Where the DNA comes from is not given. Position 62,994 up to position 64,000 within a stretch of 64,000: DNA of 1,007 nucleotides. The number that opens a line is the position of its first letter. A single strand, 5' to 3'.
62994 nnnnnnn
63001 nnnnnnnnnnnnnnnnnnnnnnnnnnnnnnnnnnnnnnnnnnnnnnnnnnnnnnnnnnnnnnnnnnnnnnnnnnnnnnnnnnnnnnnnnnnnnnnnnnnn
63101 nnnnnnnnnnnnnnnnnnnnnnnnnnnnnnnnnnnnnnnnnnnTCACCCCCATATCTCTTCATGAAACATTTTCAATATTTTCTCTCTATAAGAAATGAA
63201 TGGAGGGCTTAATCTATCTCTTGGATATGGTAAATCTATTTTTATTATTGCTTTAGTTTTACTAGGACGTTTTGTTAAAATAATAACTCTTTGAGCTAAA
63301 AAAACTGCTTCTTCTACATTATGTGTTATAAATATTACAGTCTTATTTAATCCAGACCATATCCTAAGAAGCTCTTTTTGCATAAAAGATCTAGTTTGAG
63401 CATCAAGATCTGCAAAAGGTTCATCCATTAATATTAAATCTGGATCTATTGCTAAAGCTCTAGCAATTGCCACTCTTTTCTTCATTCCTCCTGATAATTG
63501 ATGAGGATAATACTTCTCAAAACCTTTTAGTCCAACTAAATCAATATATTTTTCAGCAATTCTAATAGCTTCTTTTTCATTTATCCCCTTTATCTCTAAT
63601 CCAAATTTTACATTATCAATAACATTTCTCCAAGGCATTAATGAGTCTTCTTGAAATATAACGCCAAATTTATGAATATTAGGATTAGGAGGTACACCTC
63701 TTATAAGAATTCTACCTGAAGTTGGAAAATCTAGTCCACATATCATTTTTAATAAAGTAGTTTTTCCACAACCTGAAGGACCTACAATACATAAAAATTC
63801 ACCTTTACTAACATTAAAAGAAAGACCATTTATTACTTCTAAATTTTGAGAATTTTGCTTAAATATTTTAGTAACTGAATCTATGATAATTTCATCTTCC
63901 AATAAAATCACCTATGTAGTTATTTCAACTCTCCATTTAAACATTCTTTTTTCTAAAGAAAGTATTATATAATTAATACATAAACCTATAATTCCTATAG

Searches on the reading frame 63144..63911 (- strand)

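Call 3: search_protein_families(library=pfam, proteins=[window:63144-63911:-], max_evalue=0.01)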
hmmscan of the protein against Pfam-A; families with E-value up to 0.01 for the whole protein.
window:63144-63911:- (255 aa): 11 families
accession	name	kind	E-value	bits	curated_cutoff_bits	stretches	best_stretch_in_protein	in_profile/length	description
PF00005.33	ABC_tran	-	2.2e-32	112.9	25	1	28-167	2-137/137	ABC transporter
PF13304.12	AAA_21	-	8.1e-08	33.1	27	1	135-199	234-300/304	AAA domain, putative AbiEii toxin, Type IV TA system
PF02463.25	SMC_N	-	6.4e-05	22.9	40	0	135-198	133-198/220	RecF/RecN/SMC N terminal domain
PF00004.35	AAA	-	9.1e-05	23.4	21.2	0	40-59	1-20/131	ATPase family associated with various cellular activities (AAA)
PF13476.12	AAA_23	-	0.00046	21.3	27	1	27-58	10-40/201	AAA domain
PF03215.21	Rad17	-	0.0015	18.9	23.8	1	33-57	41-65/186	Rad17 P-loop domain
PF13401.12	AAA_22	-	0.0018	19.1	27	1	37-57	5-25/130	AAA domain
PF03193.22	RsgA_GTPase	-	0.0035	17.6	30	1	15-59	85-128/174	RsgA GTPase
PF24389.1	ORC-CDC6-like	-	0.0052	16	27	1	41-58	36-53/571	ORC-CDC6-like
PF00931.28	NB-ARC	-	0.0094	15.7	23.5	0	25-57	7-38/248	NB-ARC domain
PF05729.18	NACHT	-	0.0096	16.2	26.7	0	40-58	3-21/167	NACHT domain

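Call 4: search_protein_families(library=ncbifam, proteins=[window:63144-63911:-], max_evalue=0.01)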
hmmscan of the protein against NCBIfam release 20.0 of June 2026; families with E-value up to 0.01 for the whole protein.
window:63144-63911:- (255 aa): 193 families (the best 25 are shown)
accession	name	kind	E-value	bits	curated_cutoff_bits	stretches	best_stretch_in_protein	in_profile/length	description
NF040729.1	ABC_ATP_SaoA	equivalog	2.7e-67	226.8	360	1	8-249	2-243/248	ABC transporter ATP-binding protein SaoA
NF008421.0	PRK11248.1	equivalog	1.2e-65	221.6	357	1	24-227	14-217/255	taurine ABC transporter ATP-binding subunit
TIGR01184.1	ntrCD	subfamily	9.4e-62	208.6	291.8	1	28-235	2-212/230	nitrate ABC transporter ATP-binding protein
TIGR03265.1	PhnT2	equivalog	2.3e-59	201.4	457.7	1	13-213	10-209/353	putative 2-aminoethylphosphonate ABC transporter ATP-binding protein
TIGR01186.1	proV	subfamily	7.2e-58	196.4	326.6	1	27-213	9-204/363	betaine/proline/choline family ABC transporter ATP-binding protein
NF043075.1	MMSYN1_0197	equivalog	6.1e-55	186.5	550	1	15-214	7-208/341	spermidine/putrescine ABC transporter ATP-binding protein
TIGR03415.1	ABC_choXWV_ATP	equivalog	1.2e-51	175.9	483.75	1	15-213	29-239/382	choline ABC transporter ATP-binding protein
NF008420.0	PRK11247.1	equivalog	2.6e-51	174.3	395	1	9-239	14-232/257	aliphatic sulfonates ABC transporter ATP-binding protein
TIGR00968.1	3a0106s01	subfamily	3.8e-51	173.9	342.75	1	9-214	2-206/237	sulfate ABC transporter ATP-binding protein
NF006987.0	PRK09452.1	equivalog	4.1e-51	173.8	482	1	11-214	21-223/378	spermidine/putrescine ABC transporter ATP-binding protein PotA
NF040840.2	tungstate_WtpC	equivalog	1.5e-50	172.5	440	1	27-214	16-206/347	tungstate ABC transporter ATP-binding protein WtpC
NF008653.0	PRK11650.1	subfamily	2.5e-49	168.2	432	1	13-214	6-210/357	sn-glycerol-3-phosphate ABC transporter ATP-binding protein UgpC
NF040933.2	ABC_arch_GlcV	equivalog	7e-47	160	450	1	7-214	2-217/357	glucose ABC transporter ATP-binding protein GlcV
TIGR01187.1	potA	subfamily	1.9e-46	158.7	355.6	1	42-214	1-176/325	polyamine ABC transporter ATP-binding protein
NF008105.0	PRK10851.1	equivalog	2.5e-46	158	502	1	8-214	3-212/362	sulfate/thiosulfate ABC transporter ATP-binding protein CysA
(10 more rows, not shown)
